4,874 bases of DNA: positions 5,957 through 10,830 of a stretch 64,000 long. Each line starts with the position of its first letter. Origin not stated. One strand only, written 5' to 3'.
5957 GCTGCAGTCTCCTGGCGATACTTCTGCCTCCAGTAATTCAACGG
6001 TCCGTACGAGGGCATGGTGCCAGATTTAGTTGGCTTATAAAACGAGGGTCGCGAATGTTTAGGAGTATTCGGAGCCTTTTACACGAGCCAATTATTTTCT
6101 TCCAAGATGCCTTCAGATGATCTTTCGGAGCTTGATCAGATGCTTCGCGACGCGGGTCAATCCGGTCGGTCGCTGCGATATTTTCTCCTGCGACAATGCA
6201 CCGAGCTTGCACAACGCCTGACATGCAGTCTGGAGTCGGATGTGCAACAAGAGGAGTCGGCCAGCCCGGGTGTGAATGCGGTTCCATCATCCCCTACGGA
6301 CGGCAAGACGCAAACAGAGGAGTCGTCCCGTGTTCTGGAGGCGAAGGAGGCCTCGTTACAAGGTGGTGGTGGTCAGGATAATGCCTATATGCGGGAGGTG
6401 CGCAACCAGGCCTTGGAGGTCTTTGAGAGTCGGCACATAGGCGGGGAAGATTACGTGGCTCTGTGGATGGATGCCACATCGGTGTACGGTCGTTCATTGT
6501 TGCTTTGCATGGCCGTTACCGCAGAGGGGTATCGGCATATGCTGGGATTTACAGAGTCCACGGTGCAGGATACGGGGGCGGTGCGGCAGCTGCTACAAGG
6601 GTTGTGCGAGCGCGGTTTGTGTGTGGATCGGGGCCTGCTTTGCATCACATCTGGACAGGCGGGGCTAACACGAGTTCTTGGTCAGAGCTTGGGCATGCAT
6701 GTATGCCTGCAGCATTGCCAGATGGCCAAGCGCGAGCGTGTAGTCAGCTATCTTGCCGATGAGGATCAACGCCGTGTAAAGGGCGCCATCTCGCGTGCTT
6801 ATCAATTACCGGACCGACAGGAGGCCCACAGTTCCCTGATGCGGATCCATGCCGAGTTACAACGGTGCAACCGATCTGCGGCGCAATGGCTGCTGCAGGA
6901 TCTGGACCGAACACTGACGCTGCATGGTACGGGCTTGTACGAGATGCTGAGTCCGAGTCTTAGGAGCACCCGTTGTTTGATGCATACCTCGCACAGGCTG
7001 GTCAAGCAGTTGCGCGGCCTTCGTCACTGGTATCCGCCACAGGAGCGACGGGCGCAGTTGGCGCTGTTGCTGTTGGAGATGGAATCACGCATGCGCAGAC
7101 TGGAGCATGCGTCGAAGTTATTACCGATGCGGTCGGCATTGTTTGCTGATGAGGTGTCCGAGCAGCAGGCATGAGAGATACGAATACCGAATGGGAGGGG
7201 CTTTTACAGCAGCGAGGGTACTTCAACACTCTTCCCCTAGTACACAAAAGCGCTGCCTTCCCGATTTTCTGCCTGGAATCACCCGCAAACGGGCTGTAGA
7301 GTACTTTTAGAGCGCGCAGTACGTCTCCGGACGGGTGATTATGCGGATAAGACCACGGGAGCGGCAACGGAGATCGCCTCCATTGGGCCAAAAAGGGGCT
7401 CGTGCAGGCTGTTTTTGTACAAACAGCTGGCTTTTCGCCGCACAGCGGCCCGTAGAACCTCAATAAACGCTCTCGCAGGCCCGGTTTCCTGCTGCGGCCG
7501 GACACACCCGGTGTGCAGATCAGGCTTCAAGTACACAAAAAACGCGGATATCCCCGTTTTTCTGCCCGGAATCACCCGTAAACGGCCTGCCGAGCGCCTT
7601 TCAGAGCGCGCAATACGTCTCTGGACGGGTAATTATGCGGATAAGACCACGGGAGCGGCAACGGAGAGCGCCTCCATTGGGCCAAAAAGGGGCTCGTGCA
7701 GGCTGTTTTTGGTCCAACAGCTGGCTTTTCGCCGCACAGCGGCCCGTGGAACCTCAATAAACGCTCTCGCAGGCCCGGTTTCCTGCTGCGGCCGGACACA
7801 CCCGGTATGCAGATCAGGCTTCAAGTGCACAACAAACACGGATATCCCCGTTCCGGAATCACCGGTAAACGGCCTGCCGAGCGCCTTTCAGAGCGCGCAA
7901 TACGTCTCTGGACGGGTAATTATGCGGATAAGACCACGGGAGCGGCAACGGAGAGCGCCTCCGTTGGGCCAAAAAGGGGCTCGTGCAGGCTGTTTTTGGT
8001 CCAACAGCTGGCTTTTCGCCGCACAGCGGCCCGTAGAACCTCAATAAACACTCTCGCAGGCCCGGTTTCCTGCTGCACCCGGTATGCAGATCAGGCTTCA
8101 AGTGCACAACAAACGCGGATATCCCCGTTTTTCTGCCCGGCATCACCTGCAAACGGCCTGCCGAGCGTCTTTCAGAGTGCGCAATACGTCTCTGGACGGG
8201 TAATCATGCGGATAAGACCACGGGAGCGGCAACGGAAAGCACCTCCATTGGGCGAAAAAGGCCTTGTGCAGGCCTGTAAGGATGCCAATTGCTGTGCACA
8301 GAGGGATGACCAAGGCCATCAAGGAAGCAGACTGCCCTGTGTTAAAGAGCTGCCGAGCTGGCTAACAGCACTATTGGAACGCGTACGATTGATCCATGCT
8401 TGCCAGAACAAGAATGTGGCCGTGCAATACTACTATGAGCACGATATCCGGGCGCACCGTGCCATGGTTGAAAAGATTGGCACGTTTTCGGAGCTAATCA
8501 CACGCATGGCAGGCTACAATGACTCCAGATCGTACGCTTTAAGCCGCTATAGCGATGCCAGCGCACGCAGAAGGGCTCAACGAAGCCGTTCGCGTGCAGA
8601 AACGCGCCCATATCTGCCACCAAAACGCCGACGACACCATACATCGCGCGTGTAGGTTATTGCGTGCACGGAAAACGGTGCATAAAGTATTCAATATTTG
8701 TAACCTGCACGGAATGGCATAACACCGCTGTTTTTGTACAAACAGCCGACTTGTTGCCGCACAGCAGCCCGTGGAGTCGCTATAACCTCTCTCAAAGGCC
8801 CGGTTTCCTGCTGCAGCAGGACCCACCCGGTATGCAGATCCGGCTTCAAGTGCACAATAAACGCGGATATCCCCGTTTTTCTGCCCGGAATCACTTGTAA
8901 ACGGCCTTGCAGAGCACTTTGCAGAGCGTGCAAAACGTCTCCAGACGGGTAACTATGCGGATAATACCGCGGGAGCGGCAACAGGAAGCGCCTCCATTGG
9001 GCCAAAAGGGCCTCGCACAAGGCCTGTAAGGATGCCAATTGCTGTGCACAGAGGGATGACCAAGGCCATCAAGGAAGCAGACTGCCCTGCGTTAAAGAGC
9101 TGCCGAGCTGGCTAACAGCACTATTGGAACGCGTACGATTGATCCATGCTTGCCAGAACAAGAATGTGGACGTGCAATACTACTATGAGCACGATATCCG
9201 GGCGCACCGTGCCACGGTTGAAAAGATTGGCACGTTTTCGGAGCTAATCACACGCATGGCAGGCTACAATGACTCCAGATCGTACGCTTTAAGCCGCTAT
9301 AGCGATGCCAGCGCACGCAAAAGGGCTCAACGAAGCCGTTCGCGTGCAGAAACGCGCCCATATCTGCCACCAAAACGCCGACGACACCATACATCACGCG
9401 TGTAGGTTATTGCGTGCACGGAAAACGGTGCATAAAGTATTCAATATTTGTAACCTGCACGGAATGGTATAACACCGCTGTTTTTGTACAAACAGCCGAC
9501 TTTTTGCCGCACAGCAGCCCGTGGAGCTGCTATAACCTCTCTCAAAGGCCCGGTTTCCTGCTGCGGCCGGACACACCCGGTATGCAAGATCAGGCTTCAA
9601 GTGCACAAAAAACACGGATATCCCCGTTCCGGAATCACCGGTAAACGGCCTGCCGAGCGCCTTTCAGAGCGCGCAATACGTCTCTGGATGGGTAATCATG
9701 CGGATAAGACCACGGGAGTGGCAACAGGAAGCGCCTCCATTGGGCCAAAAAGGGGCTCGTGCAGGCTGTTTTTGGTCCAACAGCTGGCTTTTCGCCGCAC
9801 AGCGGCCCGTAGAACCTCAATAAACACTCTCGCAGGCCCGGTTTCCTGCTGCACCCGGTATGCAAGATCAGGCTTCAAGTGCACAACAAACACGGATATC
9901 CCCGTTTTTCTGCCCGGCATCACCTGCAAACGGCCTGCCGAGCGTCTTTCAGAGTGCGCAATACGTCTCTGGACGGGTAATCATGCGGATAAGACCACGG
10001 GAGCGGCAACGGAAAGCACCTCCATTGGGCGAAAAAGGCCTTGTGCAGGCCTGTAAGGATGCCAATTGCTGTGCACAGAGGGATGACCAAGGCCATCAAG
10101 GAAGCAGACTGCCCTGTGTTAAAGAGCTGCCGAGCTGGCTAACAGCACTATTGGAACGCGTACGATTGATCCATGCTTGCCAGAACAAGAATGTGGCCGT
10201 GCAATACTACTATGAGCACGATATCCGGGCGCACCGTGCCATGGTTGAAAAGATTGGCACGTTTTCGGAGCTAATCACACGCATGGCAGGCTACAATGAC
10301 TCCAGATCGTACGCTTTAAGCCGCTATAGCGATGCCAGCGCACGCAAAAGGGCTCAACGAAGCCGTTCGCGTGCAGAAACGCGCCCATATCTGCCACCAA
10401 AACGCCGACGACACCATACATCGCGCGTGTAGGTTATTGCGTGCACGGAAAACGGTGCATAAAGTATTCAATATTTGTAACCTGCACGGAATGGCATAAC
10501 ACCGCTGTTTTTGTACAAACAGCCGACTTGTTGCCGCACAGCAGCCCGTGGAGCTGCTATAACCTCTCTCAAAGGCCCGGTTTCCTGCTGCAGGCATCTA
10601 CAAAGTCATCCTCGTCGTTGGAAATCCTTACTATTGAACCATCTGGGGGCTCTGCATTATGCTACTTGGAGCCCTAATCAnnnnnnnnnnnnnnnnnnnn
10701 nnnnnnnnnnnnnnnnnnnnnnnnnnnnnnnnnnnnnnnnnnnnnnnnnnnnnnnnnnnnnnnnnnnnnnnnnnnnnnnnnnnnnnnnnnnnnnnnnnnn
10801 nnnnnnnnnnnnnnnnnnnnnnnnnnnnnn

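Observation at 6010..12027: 6.0-kb IS256-derived element carrying a catalytically degenerate transposase paralogue, a repeat array and an intact transposase between a single pair of IRs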

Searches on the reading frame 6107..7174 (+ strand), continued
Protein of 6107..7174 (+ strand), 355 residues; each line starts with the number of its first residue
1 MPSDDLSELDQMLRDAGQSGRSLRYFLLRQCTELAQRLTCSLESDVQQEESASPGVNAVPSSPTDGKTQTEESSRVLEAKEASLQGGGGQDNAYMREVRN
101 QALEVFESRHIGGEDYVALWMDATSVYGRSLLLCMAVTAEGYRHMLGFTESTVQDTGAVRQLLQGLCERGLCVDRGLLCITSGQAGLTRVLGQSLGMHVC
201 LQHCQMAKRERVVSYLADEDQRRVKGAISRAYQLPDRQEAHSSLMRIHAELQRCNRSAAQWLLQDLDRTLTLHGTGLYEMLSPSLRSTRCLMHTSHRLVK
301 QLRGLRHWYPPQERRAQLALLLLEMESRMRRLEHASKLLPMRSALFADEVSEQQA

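Call 99: find_homologous_proteins(query=P0065, max_evalue=0.001)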
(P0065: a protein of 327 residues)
Query P0065 (327 aa): 21 proteins with E <= 0.001 among 5009 candidates.
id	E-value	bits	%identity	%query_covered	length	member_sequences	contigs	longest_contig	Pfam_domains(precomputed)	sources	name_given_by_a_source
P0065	6.0e-213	724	100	100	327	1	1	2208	PF00872.25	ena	-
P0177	1.1e-78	283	48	97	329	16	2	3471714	PF00872.25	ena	-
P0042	3.8e-73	265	54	76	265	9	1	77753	PF00872.25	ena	-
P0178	1.1e-68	250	51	75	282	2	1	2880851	PF00872.25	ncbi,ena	-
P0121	2.2e-56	209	43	92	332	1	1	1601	PF00872.25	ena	-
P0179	1.2e-54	204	44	90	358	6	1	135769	PF00872.25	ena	-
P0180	3.7e-13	67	36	54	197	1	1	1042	PF00872.25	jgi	jgi:transposase-like protein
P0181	3.7e-6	44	44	27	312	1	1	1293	PF00872.25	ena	-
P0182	4.4e-6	44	35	42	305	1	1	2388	PF00872.25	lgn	-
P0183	5.1e-6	44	31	54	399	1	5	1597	PF00872.25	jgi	-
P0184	1.4e-5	43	45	27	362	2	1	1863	PF00872.25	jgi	jgi:putative transposase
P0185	1.6e-5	42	30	59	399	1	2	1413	PF00872.25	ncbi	-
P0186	2.1e-5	42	33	53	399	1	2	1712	PF00872.25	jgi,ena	-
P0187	2.2e-5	42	34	42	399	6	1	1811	PF00872.25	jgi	-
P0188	3.0e-5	41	34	42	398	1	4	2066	PF00872.25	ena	-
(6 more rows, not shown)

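Call 100: find_encoding_contigs(protein=P0177, flank=6000, max_places=4)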
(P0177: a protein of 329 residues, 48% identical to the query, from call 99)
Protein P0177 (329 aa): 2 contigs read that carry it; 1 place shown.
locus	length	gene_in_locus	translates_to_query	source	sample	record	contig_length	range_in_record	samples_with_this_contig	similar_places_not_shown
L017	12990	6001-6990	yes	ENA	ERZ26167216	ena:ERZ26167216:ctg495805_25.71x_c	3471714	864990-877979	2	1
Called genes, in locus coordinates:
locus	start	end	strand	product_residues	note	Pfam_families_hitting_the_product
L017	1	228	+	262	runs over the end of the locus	-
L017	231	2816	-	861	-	PF11897:DUF3417, PF00343:Phosphorylase, PF28476:GlgP_C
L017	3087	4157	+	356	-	PF17396:DUF1611_N, PF07755:DUF1611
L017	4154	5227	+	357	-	PF02746:MR_MLE_N, PF13378:MR_MLE_C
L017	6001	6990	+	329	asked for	PF00872:Transposase_mut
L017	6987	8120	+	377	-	PF00872:Transposase_mut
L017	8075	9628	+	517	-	-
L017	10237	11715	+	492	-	PF13701:DDE_Tnp_1_4, PF01609:DDE_Tnp_1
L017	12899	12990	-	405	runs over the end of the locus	PF17170:DUF5128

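Call 101: find_encoding_contigs(protein=P0179, flank=6000, max_places=3)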
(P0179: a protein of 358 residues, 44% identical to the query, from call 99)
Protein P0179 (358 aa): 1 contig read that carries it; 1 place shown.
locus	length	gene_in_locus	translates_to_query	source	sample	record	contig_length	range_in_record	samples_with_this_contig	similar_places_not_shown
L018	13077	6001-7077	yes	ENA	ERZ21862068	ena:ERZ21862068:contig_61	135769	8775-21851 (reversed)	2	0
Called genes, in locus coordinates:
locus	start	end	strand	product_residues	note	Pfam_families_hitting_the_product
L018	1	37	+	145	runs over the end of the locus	-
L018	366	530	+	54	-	PF13701:DDE_Tnp_1_4 (weak)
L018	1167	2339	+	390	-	PF01979:Amidohydro_1, PF07969:Amidohydro_3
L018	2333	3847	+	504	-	PF00221:Lyase_aromatic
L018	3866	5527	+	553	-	PF17391:Urocanase_N, PF01175:Urocanase, PF17392:Urocanase_C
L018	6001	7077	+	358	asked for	PF00872:Transposase_mut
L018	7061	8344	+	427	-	PF00872:Transposase_mut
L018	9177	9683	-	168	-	PF01548:DEDD_Tnp_IS110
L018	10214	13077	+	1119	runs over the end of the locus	PF17757:UvrB_inter, PF02559:CarD_TRCF_RID, PF00270:DEAD, PF04851:ResIII (weak), PF00271:Helicase_C, PF03461:TRCF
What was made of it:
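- Closest known: Two-ORF IS with a regulatory OrfA. Same: In the distant clade the genes overlap (calls 100, 101).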

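Call 106: search_protein_families(library=padloc, proteins=[window:6107-7174:+], max_evalue=0.00001)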
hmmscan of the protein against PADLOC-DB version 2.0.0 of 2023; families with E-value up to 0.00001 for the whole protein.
window:6107-7174:+ (355 aa): 0 families

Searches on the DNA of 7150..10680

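Call 9: search_rna_families(source=window, start=7150, end=10680, threshold=evalue, max_evalue=1)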
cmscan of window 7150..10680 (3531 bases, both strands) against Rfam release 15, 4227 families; matches with E-value up to 1: 0.
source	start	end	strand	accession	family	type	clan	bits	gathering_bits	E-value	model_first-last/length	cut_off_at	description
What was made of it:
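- On Known structured RNA families (array units): There is no Rfam match at E <= 1 (call 9).
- There is no Rfam match even at E <= 1 (call 9).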

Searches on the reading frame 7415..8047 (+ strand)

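Call 50: search_protein_families(library=pfam, proteins=[window:7415-8047:+], max_evalue=1)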
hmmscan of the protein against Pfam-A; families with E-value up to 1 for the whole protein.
window:7415-8047:+ (210 aa): 1 family
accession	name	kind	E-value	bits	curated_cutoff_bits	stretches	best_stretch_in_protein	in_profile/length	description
PF18193.7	Fibrillin_U_N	-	0.37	11.3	26.2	0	13-39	1-27/37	Fibrillin 1 unique N-terminal domain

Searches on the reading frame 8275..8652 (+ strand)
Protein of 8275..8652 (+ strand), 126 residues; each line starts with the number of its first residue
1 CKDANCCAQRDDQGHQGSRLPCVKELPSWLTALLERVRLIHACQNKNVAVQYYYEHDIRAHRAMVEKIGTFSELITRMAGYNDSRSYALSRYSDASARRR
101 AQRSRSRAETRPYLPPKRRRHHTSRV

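Call 50: search_protein_families(library=pfam, proteins=[window:8275-8652:+], max_evalue=1)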
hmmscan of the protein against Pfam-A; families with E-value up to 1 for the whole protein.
seq(126 aa): 0 families

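Call 79: find_homologous_proteins(query=window:8275-8652:+, max_evalue=0.01)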
Query seq(126 aa): 5 candidates shared short words with the query, none scored E <= 0.01.
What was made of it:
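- Tried and rejected: The B ORF has no homologue among 5.8 billion proteins (call 79).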
